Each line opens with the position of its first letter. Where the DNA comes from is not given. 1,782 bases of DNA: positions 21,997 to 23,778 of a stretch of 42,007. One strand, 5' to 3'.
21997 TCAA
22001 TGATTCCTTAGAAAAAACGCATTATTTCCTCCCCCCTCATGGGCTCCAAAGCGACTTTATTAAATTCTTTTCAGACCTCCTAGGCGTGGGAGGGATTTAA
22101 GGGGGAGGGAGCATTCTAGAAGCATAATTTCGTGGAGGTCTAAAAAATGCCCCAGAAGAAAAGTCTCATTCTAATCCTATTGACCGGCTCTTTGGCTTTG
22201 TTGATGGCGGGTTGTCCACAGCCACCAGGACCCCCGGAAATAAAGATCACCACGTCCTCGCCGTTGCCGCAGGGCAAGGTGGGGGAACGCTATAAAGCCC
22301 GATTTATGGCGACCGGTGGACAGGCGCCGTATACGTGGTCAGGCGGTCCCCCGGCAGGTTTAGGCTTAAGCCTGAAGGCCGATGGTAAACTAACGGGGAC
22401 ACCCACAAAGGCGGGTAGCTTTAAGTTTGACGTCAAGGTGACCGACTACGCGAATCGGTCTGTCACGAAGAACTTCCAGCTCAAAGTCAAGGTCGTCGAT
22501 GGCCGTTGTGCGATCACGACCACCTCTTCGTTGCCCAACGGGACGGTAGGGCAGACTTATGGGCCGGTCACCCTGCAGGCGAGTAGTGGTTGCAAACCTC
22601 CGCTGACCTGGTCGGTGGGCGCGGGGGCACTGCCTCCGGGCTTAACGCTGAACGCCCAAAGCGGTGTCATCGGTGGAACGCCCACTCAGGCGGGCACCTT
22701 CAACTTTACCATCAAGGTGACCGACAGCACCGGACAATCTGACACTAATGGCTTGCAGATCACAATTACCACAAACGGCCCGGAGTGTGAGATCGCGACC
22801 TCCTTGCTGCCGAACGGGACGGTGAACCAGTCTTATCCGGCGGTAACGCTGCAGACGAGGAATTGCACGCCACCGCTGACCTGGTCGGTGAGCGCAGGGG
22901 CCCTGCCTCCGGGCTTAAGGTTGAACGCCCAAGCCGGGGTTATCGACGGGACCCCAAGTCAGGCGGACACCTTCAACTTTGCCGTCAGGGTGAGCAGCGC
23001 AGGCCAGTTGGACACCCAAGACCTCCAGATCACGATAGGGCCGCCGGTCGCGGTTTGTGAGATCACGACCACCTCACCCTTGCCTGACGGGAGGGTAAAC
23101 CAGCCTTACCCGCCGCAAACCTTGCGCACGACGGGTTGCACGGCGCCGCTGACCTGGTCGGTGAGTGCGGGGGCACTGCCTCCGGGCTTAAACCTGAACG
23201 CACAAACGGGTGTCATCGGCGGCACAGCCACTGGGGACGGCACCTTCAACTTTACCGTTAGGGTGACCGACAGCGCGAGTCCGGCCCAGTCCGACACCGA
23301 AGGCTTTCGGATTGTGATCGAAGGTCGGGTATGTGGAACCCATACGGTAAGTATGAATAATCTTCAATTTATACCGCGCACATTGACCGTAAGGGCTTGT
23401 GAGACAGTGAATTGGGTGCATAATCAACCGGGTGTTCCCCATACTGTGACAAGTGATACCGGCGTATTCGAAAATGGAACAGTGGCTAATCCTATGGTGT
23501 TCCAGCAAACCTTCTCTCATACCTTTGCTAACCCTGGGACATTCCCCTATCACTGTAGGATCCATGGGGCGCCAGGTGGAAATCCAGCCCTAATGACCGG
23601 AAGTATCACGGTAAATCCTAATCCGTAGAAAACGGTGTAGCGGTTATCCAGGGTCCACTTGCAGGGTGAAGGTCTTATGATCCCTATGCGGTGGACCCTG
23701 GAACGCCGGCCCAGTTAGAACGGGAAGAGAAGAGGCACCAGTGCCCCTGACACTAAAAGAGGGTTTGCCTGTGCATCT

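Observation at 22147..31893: Five-gene extracytoplasmic copper-protein cluster: a giant multicopper oxidase bracketed by two Ig-repeat cupredoxin lipoproteins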

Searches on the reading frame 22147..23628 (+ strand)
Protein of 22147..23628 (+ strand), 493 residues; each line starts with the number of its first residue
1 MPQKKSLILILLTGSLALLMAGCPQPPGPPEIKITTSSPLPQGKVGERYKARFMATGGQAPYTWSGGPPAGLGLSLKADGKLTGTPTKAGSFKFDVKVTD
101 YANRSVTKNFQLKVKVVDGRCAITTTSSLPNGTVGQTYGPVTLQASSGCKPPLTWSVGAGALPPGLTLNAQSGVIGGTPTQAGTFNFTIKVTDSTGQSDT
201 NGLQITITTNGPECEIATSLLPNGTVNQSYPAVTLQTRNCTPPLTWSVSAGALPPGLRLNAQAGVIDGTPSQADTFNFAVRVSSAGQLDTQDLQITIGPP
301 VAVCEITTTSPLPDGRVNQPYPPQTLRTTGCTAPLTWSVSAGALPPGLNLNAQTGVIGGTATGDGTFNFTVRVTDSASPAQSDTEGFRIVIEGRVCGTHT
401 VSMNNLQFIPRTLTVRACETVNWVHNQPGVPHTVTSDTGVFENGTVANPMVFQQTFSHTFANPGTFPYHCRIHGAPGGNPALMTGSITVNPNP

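Call 4: search_protein_families(library=pfam, proteins=[window:22147-23628:+], max_evalue=0.01)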
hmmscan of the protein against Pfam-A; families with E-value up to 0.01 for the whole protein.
window:22147-23628:+ (493 aa): 13 families
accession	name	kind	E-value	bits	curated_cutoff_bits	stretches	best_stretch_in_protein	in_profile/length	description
PF05345.18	He_PIG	-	1.6e-45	153.9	24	4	125-208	6-96/96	Putative Ig domain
PF24908.1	Ig_SIBA-E_2nd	-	2.6e-09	37.7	27.8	0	62-124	37-98/117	Integrin beta-like protein A-E, second Ig-like domain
PF22352.2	K319L-like_PKD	-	6.5e-09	36.1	27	0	169-207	46-84/84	K319L-like, PKD domain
PF00127.26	Copper-bind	-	4.8e-07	30.6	21.2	1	400-490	6-99/99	Copper binding proteins, plastocyanin/azurin family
PF24547.1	DUF7601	-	3.7e-06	27.9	27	0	180-211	15-46/116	Domain of unknown function (DUF7601)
PF00801.26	PKD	-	5e-05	23.7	23.5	0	131-200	7-74/80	PKD domain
PF19077.6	Big_13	-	0.00021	22.2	27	0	180-207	72-100/102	Bacterial Ig-like domain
PF07495.19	Y_Y_Y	-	0.00032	21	26.6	0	81-115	29-63/65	Y_Y_Y domain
PF24025.1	Ig_DR_A0283-like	-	0.00083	20.1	27.1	0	179-208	2-29/102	DR_A0283-like, Ig-like domain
PF17963.7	Big_9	-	0.0016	19.7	23.6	0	152-206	34-89/89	Bacterial Ig domain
PF13473.12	Cupredoxin_1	-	0.0035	17.8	27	0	398-477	22-99/104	Cupredoxin-like domain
PF18911.6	PKD_4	-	0.0038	17.7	27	0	180-206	57-84/85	PKD domain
PF11769.13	DUF3313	-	0.0088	16.3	26.1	0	99-196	99-148/187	Protein of unknown function (DUF3313)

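Call 5: search_protein_families(library=ncbifam, proteins=[window:22147-23628:+], max_evalue=0.01)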
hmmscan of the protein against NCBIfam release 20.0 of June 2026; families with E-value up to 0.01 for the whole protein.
window:22147-23628:+ (493 aa): 5 families
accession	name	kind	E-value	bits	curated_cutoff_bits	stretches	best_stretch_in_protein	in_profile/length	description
TIGR02657.1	amicyanin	equivalog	2.1e-09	37.7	110.2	1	405-473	5-73/83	amicyanin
TIGR02656.1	cyanin_plasto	equivalog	2.1e-07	31.3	87.85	1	405-490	11-99/99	plastocyanin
TIGR03102.1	halo_cynanin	subfamily_domain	1e-06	28.8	93.8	1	403-481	34-111/115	halocyanin domain-containing protein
NF041523.1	post_COAP_1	domain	0.00042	20.7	40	0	352-406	57-111/115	post-COAP-1 domain-containing protein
NF045619.1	adhes_GNV_Cterm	subfamily_domain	0.006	15.8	180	0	271-377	176-261/458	BapA/Bap/LapF family large adhesin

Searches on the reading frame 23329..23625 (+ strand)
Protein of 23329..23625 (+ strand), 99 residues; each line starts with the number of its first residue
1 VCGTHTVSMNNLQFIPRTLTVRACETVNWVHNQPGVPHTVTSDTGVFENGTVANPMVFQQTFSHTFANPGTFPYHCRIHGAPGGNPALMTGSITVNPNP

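Call 65: search_solved_structures(query=window:23329-23625:+, max_evalue=1, show_alignments=2)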
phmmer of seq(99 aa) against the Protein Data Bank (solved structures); distinct sequences matched with E-value up to 1: 61 (the best 60 are shown).
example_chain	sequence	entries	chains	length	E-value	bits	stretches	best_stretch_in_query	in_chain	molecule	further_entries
3ply_A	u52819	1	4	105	2.3e-09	40.7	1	6-84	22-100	Amicyanin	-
1sfd_A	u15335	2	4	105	8.5e-09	38.9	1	6-81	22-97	Amicyanin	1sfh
1sf3_A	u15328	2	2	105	1.1e-08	38.5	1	6-81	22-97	Amicyanin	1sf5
2idq_A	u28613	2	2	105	1.7e-08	37.9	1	6-82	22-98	Amicyanin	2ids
3rym_A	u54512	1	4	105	1.8e-08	37.8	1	6-82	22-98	Amicyanin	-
2idt_A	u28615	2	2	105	1.8e-08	37.8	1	6-82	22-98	Amicyanin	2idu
1mda_A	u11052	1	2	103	2e-08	37.7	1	6-81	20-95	AMICYANIN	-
1aac_A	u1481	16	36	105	2.1e-08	37.6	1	6-81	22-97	AMICYANIN | PROTEIN (AMICYANIN)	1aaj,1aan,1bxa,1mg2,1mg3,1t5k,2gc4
3ie9_A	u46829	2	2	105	2.5e-08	37.4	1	6-80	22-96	Amicyanin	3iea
2qdv_A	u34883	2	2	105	2.7e-08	37.3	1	6-81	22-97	Amicyanin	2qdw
1pcs_A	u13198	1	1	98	2.9e-08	37.2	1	11-83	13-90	PLASTOCYANIN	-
1bxu_A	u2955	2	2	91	3.5e-08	36.9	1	11-83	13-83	PLASTOCYANIN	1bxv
1j5c_A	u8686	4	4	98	8e-08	35.8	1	11-83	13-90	PLASTOCYANIN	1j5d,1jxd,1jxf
1m9w_A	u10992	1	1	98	8.1e-08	35.7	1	11-83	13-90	plastocyanin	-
2plt_A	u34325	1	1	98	1.4e-07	35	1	11-83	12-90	PLASTOCYANIN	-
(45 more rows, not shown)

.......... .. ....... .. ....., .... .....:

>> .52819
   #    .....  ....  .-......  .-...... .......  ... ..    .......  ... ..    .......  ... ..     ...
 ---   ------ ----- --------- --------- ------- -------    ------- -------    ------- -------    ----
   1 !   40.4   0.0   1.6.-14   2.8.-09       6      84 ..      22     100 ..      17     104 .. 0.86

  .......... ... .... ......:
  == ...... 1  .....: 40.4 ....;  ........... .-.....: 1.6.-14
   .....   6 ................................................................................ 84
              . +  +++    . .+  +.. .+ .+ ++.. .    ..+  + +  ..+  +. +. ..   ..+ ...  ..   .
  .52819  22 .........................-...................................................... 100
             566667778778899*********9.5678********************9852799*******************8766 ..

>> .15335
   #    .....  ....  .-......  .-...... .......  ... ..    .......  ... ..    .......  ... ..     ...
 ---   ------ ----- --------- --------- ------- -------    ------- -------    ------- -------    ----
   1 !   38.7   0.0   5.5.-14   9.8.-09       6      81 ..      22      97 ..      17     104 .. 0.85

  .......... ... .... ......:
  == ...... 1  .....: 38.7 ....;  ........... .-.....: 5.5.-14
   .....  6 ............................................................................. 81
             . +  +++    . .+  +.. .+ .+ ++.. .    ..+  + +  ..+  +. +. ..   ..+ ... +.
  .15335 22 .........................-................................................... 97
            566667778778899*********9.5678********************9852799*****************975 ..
